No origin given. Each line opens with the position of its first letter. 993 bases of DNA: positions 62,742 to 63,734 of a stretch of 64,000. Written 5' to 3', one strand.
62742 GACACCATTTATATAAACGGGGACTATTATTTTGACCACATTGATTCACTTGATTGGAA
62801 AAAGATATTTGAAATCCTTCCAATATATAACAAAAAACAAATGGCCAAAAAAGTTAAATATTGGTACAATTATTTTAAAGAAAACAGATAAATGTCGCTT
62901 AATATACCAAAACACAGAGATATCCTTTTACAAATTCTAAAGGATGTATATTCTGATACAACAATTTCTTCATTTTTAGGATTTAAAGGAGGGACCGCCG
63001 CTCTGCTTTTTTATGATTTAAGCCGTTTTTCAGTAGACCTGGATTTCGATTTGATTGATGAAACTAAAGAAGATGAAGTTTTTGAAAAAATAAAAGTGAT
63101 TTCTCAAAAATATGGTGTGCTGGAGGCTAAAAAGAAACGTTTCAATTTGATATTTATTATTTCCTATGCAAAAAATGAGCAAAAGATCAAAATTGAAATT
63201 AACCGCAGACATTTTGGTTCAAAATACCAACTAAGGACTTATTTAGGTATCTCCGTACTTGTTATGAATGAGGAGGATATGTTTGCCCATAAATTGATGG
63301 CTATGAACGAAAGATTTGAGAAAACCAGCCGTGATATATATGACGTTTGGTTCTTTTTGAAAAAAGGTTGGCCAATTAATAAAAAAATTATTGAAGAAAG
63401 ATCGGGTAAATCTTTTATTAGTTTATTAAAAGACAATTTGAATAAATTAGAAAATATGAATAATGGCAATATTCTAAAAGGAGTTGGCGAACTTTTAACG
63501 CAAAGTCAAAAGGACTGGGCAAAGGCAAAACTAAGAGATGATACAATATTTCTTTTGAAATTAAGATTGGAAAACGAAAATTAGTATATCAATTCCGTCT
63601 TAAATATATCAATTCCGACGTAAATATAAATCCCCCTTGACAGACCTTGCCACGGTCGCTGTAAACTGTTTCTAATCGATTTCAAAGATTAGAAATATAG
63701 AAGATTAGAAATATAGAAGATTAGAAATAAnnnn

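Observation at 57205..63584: Defence island with three AbiEi/AbiEii pairs surrounding a foreign beta-helix gene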

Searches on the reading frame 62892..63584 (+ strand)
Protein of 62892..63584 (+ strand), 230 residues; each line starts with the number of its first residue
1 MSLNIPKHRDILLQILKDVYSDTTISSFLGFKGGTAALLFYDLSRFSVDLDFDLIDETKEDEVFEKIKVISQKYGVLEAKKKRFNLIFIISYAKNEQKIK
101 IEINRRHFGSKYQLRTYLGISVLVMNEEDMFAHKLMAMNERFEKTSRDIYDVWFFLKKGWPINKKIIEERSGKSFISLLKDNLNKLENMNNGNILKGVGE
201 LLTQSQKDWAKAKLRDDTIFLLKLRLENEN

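Call 3: search_protein_families(library=pfam, proteins=[window:62892-63584:+], max_evalue=0.01)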
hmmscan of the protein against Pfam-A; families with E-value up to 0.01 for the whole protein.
window:62892-63584:+ (230 aa): 1 family
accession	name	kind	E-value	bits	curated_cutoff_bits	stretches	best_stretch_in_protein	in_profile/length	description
PF08843.17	AbiEii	-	9.2e-18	65.5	22.5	1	16-167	3-182/238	Nucleotidyl transferase AbiEii toxin, Type IV TA system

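Call 4: search_protein_families(library=padloc, proteins=[window:62892-63584:+], max_evalue=0.01)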
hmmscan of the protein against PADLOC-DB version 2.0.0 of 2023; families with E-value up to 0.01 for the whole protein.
window:62892-63584:+ (230 aa): 20 families
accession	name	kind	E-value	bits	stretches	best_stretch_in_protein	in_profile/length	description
PDLC02324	AbiEii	-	2.3e-72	241.5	1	4-225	2-224/231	AbiEii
PDLC02307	AbiEii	-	1.2e-20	72.3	1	7-207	7-193/219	AbiEii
PDLC02330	AbiEii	-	3.4e-20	70.7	1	8-166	7-169/219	AbiEii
PDLC02323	AbiEii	-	2.7e-16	57.9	1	10-170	22-198/248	AbiEii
PDLC02328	AbiEii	-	2.3e-15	55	1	29-158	15-144/203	AbiEii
PDLC02305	AbiEii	-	6.7e-15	53.1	1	12-157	28-192/306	AbiEii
PDLC02293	AbiEii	-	1.3e-13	49.1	2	29-63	42-76/270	AbiEii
PDLC02298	AbiEii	-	7.3e-13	46.4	1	2-171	2-174/220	AbiEii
PDLC02290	AbiEii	-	3.7e-12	44.4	1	11-158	11-162/290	AbiEii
PDLC02313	AbiEii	-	1e-11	42.8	1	12-207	28-240/254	AbiEii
PDLC02294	AbiEii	-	1.8e-11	42.4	1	12-163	28-192/260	AbiEii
PDLC02304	AbiEii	-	8.6e-11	40.3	1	12-159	27-191/260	AbiEii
PDLC02296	AbiEii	-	3.1e-10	37.7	2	21-68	38-84/282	AbiEii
PDLC02317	AbiEii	-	3.2e-09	34.3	2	14-66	29-82/396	AbiEii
PDLC02321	AbiEii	-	3.2e-08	31.6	2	113-166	172-225/296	AbiEii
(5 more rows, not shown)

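Call 66: find_homologous_proteins(query=window:62892-63584:+)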
Query window:62892-63584:+ (230 aa): 7738 proteins with E <= 0.001 among 8000 candidates; the best 120 are listed.
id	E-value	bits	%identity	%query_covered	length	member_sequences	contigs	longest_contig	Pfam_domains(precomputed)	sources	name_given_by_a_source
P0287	1.9e-143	493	100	100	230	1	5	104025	PF08843.18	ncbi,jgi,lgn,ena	-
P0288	3.3e-104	365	71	100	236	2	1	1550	PF08843.18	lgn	-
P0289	2.6e-103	362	74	99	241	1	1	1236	PF08843.18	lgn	-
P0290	4.6e-101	355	70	100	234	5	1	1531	PF08843.18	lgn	-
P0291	2.3e-98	346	69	100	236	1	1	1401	PF08843.18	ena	-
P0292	5.9e-96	338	67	99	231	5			PF08843.18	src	-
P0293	6.9e-96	338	70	99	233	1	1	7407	PF08843.18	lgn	-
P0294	8.4e-96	338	66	99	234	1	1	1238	PF08843.18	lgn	-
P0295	1.1e-95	337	68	100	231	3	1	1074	PF08843.18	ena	-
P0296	3.1e-95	336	68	100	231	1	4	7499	PF08843.18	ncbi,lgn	-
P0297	4.3e-95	335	68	100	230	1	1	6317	PF08843.18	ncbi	-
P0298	4.5e-95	335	67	100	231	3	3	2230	PF08843.18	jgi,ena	-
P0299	1.6e-94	333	67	100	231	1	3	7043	PF08843.18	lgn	-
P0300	5.8e-94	332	66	99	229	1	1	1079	PF08843.18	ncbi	-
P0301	5.9e-94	332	67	99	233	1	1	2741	PF08843.18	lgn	-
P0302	6.1e-94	332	66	100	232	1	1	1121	PF08843.18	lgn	-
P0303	7.3e-94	331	69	100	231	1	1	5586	PF08843.18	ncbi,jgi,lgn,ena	ncbi:MAG: nucleotidyl transferase AbiEii/AbiGii toxin family protein [Candidatus Gracilibacteria bac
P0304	8.1e-94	331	67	97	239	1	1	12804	PF08843.18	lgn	-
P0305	9.9e-94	331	68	100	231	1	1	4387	PF08843.18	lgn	-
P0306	1.2e-93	331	68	100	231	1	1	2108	PF08843.18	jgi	-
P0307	1.3e-93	330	68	100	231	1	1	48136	PF08843.18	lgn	-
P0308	1.4e-93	330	69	99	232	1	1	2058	PF08843.18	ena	-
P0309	1.5e-93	330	65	100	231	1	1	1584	PF08843.18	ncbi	-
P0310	1.6e-93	330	67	100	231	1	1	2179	PF08843.18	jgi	-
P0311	1.6e-93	330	66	100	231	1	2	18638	PF08843.18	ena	-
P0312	1.6e-93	330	69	99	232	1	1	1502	PF08843.18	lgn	-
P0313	2.0e-93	330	68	99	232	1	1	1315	PF08843.18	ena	-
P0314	2.0e-93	330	68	99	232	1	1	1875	PF08843.18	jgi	-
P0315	2.4e-93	330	67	100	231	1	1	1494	PF08843.18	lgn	-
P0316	2.7e-93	329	68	99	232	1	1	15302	PF08843.18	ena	-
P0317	2.9e-93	329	65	100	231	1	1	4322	PF08843.18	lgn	-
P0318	3.1e-93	329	68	100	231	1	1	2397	PF08843.18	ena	-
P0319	3.2e-93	329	65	100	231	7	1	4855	PF08843.18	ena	-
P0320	3.2e-93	329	67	100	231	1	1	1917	PF08843.18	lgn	-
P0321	3.2e-93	329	68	100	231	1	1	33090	PF08843.18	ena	-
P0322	3.3e-93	329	66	99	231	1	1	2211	PF08843.18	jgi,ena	-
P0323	3.3e-93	329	67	100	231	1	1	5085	PF08843.18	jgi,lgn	-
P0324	3.5e-93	329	66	100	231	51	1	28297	PF08843.18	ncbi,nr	ncbi:MAG: nucleotidyl transferase AbiEii/AbiGii toxin family protein [Candidatus Magasanikbacteria b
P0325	3.8e-93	329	68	99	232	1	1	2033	PF08843.18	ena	-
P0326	3.9e-93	329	68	100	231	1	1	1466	PF08843.18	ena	-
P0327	4.9e-93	329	65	100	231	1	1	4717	PF08843.18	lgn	-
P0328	6.2e-93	328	66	99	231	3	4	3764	PF08843.18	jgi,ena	-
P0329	7.9e-93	328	65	100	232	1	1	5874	PF08843.18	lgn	-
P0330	8.6e-93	328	65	99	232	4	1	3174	PF08843.18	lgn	-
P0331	8.8e-93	328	68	100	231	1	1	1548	PF08843.18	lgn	-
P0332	1.1e-92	327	66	100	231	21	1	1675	PF08843.18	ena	-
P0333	1.1e-92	327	68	100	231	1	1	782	PF08843.18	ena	-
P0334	1.2e-92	327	67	99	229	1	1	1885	PF08843.18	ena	-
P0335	1.2e-92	327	66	99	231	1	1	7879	PF08843.18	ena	-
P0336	1.3e-92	327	66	100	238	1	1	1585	PF08843.18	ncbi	-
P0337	1.4e-92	327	64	100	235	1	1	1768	PF08843.18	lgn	-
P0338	1.4e-92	327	64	99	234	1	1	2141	PF08843.18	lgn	-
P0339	1.4e-92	327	65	99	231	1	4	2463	PF08843.18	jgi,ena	-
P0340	1.5e-92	327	65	99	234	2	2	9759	PF08843.18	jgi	jgi:predicted nucleotidyltransferase component of viral defense system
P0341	1.6e-92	327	67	100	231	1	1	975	PF08843.18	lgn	-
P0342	1.7e-92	327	65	99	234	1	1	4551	PF08843.18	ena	-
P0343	1.7e-92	327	66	100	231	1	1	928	PF08843.18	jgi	jgi:predicted nucleotidyltransferase component of viral defense system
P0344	1.7e-92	327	65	100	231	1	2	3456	PF08843.18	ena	-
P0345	1.8e-92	327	67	100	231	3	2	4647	PF08843.18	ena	-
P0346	1.8e-92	327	66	100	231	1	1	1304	PF08843.18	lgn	-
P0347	1.8e-92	327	68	99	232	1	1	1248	PF08843.18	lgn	-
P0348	1.8e-92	327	65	100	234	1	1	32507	PF08843.18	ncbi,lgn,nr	ncbi:nucleotidyl transferase AbiEii/AbiGii toxin family protein [Candidatus Peregrinibacteria bacter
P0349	1.9e-92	327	65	100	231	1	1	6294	PF08843.18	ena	-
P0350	1.9e-92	327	65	100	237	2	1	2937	PF08843.18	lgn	-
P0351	1.9e-92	327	65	99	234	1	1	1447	PF08843.18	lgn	-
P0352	2.0e-92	327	65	99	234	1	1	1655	PF08843.18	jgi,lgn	-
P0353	2.1e-92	327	66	99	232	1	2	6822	PF08843.18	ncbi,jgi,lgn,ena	-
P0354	2.2e-92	326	65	99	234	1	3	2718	PF08843.18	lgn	-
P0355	2.2e-92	326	68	100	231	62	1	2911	PF08843.18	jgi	-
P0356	2.7e-92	326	65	100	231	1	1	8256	PF08843.18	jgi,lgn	-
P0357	2.8e-92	326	65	100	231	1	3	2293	PF08843.18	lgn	-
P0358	3.0e-92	326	66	99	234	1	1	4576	PF08843.18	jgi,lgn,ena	-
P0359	3.2e-92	326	66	99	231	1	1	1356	PF08843.18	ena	-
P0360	3.2e-92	326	68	100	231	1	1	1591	PF08843.18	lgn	-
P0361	3.2e-92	326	68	100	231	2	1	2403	PF08843.18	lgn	-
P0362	3.2e-92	326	68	99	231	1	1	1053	PF08843.18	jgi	jgi:predicted nucleotidyltransferase component of viral defense system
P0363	3.3e-92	326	68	99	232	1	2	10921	PF08843.18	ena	-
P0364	3.4e-92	326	64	99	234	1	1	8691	PF08843.18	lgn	-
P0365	3.4e-92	326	66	100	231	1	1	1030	PF08843.18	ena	-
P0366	3.5e-92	326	66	99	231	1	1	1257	PF08843.18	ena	-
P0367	3.6e-92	326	67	99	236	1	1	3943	PF08843.18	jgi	-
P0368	3.7e-92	326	67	100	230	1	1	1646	PF08843.18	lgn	-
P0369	3.8e-92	326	66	100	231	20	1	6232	PF08843.18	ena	-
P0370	3.8e-92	326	66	100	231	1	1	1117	PF08843.18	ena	-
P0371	3.9e-92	326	65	100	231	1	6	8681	PF08843.18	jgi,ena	-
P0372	4.2e-92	326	65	99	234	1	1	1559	PF08843.18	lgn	-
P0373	4.2e-92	326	68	99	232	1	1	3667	PF08843.18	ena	-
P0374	4.3e-92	325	67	100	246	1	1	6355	PF08843.18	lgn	-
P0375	4.4e-92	325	64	99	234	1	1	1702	PF08843.18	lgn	-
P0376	4.7e-92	325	65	100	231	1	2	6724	PF08843.18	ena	-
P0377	4.8e-92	325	67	100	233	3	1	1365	PF08843.18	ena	-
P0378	4.8e-92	325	65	100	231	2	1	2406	PF08843.18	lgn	-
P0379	4.8e-92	325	65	96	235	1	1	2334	PF08843.18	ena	-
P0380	4.9e-92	325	66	99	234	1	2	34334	PF08843.18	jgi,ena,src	-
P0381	4.9e-92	325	67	100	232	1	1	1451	PF08843.18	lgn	-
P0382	5.1e-92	325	67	100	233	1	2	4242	PF08843.18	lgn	-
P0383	5.1e-92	325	67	99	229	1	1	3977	PF08843.18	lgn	-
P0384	5.1e-92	325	65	100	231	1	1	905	PF08843.18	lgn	-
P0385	5.3e-92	325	65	97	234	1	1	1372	PF08843.18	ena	-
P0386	5.5e-92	325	65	100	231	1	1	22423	PF08843.18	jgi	jgi:predicted nucleotidyltransferase component of viral defense system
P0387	5.6e-92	325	64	99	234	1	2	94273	PF08843.18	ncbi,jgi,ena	-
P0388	5.6e-92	325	65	100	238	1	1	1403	PF08843.18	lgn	-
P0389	5.9e-92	325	66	97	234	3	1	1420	PF08843.18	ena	-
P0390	6.1e-92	325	65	100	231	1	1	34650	PF08843.18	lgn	-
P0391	6.3e-92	325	65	100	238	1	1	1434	PF08843.18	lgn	-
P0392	6.8e-92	325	67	99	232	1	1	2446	PF08843.18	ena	-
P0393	7.6e-92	325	67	100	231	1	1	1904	PF08843.18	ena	-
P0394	7.9e-92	325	65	100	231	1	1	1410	PF08843.18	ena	-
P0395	8.0e-92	325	65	100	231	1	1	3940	PF08843.18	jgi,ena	-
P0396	8.3e-92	325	65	100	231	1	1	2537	PF08843.18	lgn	-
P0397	8.4e-92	325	66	98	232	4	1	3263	PF08843.18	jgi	jgi:predicted nucleotidyltransferase component of viral defense system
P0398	9.2e-92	324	67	100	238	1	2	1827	PF08843.18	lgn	-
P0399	9.5e-92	324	67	100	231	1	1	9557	PF08843.18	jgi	jgi:predicted nucleotidyltransferase component of viral defense system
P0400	1.0e-91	324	64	99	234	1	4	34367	PF08843.18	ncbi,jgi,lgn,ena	-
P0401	1.0e-91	324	65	100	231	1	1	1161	PF08843.18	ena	-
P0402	1.1e-91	324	66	100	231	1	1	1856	PF08843.18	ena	-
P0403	1.1e-91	324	66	99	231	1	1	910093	PF08843.18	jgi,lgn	jgi:predicted nucleotidyltransferase component of viral defense system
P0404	1.1e-91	324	64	100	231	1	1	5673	PF08843.18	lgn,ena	-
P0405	1.2e-91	324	68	98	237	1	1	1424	PF08843.18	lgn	-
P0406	1.3e-91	324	65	100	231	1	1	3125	PF08843.18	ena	-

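Call 67: search_dna_similar(query=window:62892-63584:+, collection=phages, mode=protein, max_evalue=0.00001, max_rows=8)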
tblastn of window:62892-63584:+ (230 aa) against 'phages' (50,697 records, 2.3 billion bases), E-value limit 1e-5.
No match.

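Call 69: find_encoding_contigs(protein=P0287, flank=10000, max_places=5)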
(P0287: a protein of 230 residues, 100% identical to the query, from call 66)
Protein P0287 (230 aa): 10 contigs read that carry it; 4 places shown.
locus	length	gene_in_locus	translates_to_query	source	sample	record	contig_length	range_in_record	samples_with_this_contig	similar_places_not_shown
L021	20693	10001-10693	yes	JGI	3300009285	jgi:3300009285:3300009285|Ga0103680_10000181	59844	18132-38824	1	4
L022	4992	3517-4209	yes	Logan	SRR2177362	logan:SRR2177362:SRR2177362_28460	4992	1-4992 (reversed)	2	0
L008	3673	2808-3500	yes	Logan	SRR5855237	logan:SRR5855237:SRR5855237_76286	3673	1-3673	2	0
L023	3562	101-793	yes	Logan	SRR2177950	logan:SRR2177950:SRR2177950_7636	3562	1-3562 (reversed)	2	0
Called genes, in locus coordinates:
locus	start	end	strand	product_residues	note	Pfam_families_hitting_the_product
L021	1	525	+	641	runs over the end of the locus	PF13431:TPR_17 (faint), PF00515:TPR_1 (faint), PF07719:TPR_2 (faint), PF04932:Wzy_C (weak), PF13414:TPR_11 (weak), PF14559:TPR_19 (weak), PF13414:TPR_11, PF14559:TPR_19 (weak), +6 more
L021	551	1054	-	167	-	-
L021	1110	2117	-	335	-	PF02743:dCache_1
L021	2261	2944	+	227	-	PF08239:SH3_3 (faint)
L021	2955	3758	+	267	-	-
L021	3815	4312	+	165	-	-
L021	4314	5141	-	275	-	PF08843:AbiEii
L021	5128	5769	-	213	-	-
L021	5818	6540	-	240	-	PF08843:AbiEii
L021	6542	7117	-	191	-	-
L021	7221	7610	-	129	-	-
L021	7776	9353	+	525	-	-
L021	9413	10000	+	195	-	-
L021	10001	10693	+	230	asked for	PF08843:AbiEii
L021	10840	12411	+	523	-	-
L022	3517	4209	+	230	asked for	PF08843:AbiEii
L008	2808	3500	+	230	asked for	PF08843:AbiEii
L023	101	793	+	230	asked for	PF08843:AbiEii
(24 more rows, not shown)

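Call 72: search_solved_structures(query=A2, max_evalue=1, show_alignments=1)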
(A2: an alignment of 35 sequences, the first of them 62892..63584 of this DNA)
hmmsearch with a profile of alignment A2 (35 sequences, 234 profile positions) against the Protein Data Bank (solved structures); distinct sequences matched with E-value up to 1: 4.
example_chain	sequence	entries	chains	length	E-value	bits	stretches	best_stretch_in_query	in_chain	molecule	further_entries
4ok0_A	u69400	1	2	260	5.8e-13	51.9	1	31-163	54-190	Putative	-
4o8s_A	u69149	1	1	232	6.6e-13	51.8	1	31-163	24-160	Putative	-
6y56_A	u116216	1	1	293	0.00099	21.7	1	30-68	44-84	Uncharacterized protein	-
5vrv_A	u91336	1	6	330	0.88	12.1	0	33-91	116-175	Protein regulated by acid pH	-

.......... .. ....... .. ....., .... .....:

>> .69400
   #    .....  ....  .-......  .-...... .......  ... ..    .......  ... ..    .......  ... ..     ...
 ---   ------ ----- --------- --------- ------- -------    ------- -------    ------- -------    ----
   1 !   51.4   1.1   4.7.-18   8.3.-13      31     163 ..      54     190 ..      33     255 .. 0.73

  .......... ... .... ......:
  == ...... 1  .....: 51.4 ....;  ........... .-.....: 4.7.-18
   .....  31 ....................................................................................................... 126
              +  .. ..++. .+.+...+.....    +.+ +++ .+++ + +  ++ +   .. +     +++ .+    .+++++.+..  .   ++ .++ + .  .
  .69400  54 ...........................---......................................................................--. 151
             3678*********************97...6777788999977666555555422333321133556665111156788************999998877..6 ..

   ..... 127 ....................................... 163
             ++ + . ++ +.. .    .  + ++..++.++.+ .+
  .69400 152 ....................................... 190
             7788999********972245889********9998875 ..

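Call 73: search_protein_families(library=ncbifam, proteins=[window:62892-63584:+], max_evalue=0.001)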
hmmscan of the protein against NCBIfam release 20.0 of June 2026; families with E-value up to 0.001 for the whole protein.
window:62892-63584:+ (230 aa): 0 families

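Call 75: find_encoding_contigs(protein=P0307, flank=6000, max_places=2)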
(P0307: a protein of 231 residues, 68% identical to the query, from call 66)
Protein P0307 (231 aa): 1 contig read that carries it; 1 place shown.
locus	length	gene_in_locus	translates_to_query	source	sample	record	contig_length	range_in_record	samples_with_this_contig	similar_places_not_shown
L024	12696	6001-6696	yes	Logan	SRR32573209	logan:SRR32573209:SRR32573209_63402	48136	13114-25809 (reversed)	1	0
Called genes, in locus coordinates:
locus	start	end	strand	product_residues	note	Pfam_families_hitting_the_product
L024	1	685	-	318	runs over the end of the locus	-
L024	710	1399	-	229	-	-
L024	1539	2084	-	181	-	PF07690:MFS_1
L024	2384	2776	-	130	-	PF02661:Fic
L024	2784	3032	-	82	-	-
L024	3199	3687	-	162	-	PF00293:NUDIX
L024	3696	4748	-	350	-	PF02661:Fic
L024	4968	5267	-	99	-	-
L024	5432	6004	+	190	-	PF13338:AbiEi_4 (weak)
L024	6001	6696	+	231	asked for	PF08843:AbiEii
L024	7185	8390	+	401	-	PF07690:MFS_1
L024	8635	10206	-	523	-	PF00239:Resolvase, PF07508:Recombinase (weak), PF13408:Zn_ribbon_recom (weak)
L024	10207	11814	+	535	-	-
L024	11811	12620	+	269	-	PF26593:TraC-like (faint)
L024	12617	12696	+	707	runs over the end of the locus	PF01935:DUF87, PF12846:AAA_10, PF13401:AAA_22 (faint), PF19044:P-loop_TraG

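Call 76: find_encoding_contigs(protein=P0403, flank=6000, max_places=2)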
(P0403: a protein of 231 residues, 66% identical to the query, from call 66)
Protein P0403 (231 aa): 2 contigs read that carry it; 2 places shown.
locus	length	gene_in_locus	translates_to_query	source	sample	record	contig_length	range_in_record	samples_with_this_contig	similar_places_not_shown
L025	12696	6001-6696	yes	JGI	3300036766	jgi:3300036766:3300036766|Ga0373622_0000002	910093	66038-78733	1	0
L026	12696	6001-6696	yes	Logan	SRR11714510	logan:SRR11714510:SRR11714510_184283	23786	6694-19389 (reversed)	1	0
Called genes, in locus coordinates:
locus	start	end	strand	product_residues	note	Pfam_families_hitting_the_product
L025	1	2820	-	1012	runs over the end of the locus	PF02463:SMC_N (faint)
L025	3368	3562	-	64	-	-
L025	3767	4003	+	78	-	PF12728:HTH_17 (weak)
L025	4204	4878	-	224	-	-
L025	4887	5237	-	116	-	PF11171:DUF2958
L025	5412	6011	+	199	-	-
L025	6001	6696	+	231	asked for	PF08843:AbiEii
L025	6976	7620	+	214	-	-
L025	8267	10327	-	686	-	PF01755:Glyco_transf_25, PF17784:Sulfotransfer_4 (faint), PF00722:Glyco_hydro_16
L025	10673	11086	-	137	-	-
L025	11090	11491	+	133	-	-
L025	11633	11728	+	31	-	-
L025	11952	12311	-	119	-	-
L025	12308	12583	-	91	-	-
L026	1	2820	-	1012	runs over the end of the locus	PF02463:SMC_N (faint)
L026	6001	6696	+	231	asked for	PF08843:AbiEii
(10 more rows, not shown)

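Call 78: predict_structure(alignment_id=A2)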
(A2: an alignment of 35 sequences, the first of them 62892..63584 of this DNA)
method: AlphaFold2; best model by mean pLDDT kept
length: 230 residues; sequences in the alignment: 35
mean_pLDDT: 93.8   pTM: 0.89
mean pLDDT of the five models: 93.8, 93.7, 93.6, 93.5, 93.0
residues with pLDDT >= 90: 200; 70-90: 26; 50-70: 4; < 50: 0
segments of 3 or more residues with pLDDT < 50: none
pLDDT, mean of each block of 10 residues (from residue 1): 85 97 96 95 94 96 98 96 95 83 89 92 96 95 91 97 94 96 95 91 96 98 91
secondary structure, 60 per line:
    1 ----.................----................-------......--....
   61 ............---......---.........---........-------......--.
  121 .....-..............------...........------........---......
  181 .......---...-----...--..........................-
elements in order: H5-21 E29-32 H33-41 E49-54 H57-72 E76-81 E85-93 E97-104 E112-117 E120-125 H127-140 H147-157 H164-171 H175-187 H204-229
